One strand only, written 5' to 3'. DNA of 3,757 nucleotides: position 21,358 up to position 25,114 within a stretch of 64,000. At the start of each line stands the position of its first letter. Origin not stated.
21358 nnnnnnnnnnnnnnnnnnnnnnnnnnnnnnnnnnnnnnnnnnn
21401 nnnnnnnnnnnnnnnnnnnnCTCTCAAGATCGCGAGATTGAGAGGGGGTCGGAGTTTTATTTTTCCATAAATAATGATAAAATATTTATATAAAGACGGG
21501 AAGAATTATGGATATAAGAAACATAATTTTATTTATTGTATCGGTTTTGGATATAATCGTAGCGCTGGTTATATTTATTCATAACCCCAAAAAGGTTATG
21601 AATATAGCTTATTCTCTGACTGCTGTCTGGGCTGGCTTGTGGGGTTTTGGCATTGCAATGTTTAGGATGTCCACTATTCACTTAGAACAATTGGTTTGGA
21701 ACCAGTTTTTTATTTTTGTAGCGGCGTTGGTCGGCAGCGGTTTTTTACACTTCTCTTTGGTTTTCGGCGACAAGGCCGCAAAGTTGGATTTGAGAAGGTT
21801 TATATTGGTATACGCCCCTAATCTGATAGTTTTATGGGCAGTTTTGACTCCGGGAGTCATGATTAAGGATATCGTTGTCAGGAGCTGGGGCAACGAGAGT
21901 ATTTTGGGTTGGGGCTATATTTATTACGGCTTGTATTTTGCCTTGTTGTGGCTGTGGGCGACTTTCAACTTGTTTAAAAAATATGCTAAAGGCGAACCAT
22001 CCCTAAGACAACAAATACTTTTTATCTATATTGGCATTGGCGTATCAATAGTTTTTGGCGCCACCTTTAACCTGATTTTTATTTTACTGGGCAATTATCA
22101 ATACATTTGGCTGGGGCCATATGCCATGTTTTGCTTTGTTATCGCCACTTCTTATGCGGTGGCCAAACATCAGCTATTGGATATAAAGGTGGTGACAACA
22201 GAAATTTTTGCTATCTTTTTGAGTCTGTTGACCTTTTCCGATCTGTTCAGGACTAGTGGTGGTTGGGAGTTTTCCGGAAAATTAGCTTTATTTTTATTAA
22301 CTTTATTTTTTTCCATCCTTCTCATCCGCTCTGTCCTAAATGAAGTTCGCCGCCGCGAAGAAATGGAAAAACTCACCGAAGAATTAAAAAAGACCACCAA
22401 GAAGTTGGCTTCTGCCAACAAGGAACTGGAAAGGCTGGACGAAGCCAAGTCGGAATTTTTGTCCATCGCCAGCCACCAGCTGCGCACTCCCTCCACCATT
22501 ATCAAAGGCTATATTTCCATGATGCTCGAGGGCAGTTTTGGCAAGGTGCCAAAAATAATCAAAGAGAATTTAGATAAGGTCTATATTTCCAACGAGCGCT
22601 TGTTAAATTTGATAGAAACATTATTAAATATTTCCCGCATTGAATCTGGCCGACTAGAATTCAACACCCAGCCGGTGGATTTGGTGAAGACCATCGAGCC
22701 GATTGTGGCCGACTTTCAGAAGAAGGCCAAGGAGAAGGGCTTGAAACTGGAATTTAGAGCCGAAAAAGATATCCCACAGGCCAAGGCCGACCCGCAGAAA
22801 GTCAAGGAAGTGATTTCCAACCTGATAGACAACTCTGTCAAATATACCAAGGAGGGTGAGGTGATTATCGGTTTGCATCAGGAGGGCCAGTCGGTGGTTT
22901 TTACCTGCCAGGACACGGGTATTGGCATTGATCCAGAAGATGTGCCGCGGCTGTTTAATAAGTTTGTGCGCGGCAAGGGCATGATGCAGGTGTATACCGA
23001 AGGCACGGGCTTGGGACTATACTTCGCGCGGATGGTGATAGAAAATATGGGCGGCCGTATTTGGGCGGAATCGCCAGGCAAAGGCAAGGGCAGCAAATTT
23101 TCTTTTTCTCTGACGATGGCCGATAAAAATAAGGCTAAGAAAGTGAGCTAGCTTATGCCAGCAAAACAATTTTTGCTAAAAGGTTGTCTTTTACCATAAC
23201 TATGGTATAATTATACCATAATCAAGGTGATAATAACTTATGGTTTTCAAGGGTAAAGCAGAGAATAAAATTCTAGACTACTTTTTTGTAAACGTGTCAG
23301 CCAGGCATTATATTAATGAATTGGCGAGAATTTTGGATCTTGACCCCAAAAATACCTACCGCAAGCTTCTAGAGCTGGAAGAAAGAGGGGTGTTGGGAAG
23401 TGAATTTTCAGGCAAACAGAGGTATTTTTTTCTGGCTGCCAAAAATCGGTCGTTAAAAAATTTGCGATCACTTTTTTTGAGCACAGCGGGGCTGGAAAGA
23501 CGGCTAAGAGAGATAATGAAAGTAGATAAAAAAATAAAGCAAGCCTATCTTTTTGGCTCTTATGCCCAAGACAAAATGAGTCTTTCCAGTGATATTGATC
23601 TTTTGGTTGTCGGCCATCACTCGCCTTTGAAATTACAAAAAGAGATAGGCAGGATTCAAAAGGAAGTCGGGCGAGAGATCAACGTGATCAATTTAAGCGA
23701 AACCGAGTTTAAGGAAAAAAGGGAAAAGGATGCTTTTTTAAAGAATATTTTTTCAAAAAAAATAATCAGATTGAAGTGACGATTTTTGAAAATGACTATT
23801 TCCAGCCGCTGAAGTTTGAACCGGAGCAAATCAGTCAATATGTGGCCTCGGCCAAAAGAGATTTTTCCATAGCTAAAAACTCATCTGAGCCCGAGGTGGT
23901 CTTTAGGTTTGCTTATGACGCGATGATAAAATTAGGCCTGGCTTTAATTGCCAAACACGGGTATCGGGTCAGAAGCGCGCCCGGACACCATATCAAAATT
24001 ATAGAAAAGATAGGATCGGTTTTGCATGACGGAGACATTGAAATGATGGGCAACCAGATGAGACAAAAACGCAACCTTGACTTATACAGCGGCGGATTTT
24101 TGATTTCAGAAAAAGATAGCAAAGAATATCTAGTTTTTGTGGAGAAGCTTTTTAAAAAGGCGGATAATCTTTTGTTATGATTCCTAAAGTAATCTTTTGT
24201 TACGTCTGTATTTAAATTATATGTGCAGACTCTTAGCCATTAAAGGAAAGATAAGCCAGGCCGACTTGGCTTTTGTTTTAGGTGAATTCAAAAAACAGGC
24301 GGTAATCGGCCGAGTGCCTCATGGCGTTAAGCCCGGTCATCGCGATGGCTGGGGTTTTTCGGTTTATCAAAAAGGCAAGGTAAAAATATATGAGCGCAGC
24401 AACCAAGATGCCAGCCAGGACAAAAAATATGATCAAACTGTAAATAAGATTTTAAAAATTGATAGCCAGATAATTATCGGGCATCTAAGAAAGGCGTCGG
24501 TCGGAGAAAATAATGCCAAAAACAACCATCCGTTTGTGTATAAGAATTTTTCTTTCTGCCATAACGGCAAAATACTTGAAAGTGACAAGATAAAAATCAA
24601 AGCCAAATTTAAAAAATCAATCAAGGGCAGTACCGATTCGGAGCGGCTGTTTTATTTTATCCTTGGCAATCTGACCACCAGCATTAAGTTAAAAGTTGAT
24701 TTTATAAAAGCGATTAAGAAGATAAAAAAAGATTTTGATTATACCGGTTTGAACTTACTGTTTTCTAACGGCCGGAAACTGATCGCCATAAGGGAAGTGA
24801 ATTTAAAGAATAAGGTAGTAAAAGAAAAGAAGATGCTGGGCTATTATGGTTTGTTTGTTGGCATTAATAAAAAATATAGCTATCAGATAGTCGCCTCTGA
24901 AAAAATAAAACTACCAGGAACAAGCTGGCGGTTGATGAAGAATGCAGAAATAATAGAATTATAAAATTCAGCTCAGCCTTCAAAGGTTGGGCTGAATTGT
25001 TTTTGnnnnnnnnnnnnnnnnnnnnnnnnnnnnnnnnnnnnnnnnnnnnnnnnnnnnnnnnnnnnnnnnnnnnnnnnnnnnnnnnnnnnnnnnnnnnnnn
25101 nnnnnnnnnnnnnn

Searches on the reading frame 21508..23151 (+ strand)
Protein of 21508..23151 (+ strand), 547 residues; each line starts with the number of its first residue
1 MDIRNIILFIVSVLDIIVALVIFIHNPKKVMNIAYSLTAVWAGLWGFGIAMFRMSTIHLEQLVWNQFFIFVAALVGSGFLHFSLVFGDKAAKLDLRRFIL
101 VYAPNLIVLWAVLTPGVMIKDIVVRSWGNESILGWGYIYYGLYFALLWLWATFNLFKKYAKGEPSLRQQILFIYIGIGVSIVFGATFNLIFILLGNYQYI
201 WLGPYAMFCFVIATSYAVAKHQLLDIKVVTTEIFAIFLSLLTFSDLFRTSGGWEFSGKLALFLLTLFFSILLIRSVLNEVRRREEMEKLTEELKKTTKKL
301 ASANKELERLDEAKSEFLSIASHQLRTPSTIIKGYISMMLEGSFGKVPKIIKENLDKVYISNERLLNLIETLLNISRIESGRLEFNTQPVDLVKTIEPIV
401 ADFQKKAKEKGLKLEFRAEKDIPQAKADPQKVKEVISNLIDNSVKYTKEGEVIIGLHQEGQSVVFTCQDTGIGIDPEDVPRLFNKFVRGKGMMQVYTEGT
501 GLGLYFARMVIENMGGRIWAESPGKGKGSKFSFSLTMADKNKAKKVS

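Call 12: search_protein_families(library=pfam, proteins=[window:21508-23151:+], max_evalue=0.001)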
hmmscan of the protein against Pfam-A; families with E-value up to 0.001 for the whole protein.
window:21508-23151:+ (547 aa): 3 families
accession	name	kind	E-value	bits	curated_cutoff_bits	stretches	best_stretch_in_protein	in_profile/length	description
PF02518.31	HATPase_c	-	2.4e-26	92.8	26.4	1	428-537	2-109/111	Histidine kinase-, DNA gyrase B-, and HSP90-like ATPase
PF00512.31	HisKA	-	1.6e-14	54.1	26.9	1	313-381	1-66/66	His Kinase A (phospho-acceptor) domain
PF16927.11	HisKA_7TM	-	5.1e-12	46.5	28.6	1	8-226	2-222/224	N-terminal 7TM region of histidine kinase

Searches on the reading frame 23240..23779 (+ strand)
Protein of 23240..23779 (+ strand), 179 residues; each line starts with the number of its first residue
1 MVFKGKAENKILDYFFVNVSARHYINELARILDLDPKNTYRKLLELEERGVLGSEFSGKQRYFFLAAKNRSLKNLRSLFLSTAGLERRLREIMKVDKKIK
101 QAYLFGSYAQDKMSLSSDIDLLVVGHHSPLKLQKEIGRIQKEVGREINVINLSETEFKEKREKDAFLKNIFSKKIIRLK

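Call 12: search_protein_families(library=pfam, proteins=[window:23240-23779:+], max_evalue=0.001)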
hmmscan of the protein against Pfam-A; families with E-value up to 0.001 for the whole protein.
window:23240-23779:+ (179 aa): 2 families
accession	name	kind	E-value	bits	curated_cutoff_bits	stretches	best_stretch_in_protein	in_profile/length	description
PF18765.7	Polbeta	-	3.5e-12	46.7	26.9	1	89-157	3-74/93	Polymerase beta, Nucleotidyltransferase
PF01909.29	NTP_transf_2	-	2e-11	44.5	21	1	87-167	2-83/93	Nucleotidyltransferase domain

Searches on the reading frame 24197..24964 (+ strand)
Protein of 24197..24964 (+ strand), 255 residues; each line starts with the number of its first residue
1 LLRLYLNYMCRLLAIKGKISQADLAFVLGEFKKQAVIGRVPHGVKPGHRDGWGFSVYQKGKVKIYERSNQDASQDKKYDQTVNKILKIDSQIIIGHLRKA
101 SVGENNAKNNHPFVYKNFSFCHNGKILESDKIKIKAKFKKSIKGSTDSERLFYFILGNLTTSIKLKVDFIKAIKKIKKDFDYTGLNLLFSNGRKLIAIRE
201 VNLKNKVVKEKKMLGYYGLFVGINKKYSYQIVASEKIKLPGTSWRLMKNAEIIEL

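Call 12: search_protein_families(library=pfam, proteins=[window:24197-24964:+], max_evalue=0.001)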
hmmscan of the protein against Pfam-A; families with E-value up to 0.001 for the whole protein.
window:24197-24964:+ (255 aa): 2 families
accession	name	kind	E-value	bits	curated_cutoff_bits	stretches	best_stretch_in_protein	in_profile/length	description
PF13230.11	GATase_4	-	1.1e-22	80.7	23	1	9-204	1-191/272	Glutamine amidotransferases class-II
PF13522.11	GATase_6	-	9.1e-09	35.9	27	1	87-154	7-76/130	Glutamine amidotransferase domain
